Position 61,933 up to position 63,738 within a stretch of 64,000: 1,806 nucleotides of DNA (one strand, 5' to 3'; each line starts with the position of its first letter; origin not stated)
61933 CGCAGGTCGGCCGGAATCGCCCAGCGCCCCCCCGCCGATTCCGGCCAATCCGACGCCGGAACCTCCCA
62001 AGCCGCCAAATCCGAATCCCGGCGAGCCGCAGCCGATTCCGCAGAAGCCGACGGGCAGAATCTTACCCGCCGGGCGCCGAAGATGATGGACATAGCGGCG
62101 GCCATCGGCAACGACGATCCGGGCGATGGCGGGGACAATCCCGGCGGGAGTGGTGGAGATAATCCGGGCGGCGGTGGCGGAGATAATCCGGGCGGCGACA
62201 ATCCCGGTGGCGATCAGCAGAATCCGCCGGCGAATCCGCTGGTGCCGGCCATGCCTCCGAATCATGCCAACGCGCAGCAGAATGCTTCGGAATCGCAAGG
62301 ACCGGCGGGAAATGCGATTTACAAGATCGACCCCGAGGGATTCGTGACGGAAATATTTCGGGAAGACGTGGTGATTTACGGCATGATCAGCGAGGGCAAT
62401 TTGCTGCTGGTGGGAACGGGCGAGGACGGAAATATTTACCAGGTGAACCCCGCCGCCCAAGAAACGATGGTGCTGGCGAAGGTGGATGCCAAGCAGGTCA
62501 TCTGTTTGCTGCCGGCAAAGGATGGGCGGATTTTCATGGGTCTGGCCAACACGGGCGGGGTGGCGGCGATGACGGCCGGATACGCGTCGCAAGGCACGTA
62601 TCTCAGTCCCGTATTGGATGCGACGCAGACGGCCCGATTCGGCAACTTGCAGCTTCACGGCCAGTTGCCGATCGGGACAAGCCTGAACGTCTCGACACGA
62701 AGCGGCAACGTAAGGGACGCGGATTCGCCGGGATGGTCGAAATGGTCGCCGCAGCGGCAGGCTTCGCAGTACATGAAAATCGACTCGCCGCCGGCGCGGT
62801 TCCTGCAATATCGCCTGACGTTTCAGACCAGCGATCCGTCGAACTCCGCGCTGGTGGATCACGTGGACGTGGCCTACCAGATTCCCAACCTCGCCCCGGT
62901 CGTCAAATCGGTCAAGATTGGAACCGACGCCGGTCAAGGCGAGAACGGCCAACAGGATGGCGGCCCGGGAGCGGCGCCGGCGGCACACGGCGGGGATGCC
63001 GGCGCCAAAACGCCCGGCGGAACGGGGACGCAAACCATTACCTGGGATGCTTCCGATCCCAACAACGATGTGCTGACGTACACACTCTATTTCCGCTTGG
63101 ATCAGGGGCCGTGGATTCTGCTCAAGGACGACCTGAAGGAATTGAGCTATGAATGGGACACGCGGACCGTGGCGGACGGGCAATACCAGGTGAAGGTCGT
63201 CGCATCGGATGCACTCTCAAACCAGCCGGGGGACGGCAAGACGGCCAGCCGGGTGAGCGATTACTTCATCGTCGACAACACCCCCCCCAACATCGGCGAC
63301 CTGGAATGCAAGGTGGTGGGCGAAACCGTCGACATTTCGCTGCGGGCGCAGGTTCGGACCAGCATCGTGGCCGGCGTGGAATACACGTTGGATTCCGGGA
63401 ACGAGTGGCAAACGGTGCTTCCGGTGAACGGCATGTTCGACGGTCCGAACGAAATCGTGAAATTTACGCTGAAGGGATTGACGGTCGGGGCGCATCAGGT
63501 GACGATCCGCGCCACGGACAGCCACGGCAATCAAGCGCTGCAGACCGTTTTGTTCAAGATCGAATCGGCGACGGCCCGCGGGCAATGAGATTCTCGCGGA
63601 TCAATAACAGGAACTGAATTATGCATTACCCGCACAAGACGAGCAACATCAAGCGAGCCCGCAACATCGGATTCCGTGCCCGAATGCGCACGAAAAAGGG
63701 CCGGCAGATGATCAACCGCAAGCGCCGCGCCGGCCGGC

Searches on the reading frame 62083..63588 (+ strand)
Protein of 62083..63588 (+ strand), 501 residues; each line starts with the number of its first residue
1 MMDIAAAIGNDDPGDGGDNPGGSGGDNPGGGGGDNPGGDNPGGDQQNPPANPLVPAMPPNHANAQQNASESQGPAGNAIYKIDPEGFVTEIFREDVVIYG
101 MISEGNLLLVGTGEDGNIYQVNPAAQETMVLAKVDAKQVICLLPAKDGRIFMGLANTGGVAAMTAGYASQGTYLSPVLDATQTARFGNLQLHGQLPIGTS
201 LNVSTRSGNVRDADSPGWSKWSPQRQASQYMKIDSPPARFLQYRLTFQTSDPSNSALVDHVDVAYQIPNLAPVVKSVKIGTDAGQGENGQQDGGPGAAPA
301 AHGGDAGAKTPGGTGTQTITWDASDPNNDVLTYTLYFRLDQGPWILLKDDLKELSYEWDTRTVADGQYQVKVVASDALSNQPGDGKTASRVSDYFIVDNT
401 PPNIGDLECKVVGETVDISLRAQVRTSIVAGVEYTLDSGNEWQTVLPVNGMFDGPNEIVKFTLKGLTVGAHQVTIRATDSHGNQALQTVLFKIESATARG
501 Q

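Call 49: search_protein_families(library=pfam, proteins=[window:62083-63588:+], max_evalue=0.001)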
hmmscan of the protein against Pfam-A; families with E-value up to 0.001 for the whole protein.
window:62083-63588:+ (501 aa): 3 families
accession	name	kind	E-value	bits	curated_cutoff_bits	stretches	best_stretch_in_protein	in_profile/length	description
PF13750.12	Big_3_3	-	7.4e-06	26.1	27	0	354-406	3-50/157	Bacterial Ig-like domain (group 3)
PF17957.7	Big_7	-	8.7e-05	23.5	24.1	0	314-372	17-70/70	Bacterial Ig domain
PF19077.6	Big_13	-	0.00015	22.6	27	0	460-492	65-99/102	Bacterial Ig-like domain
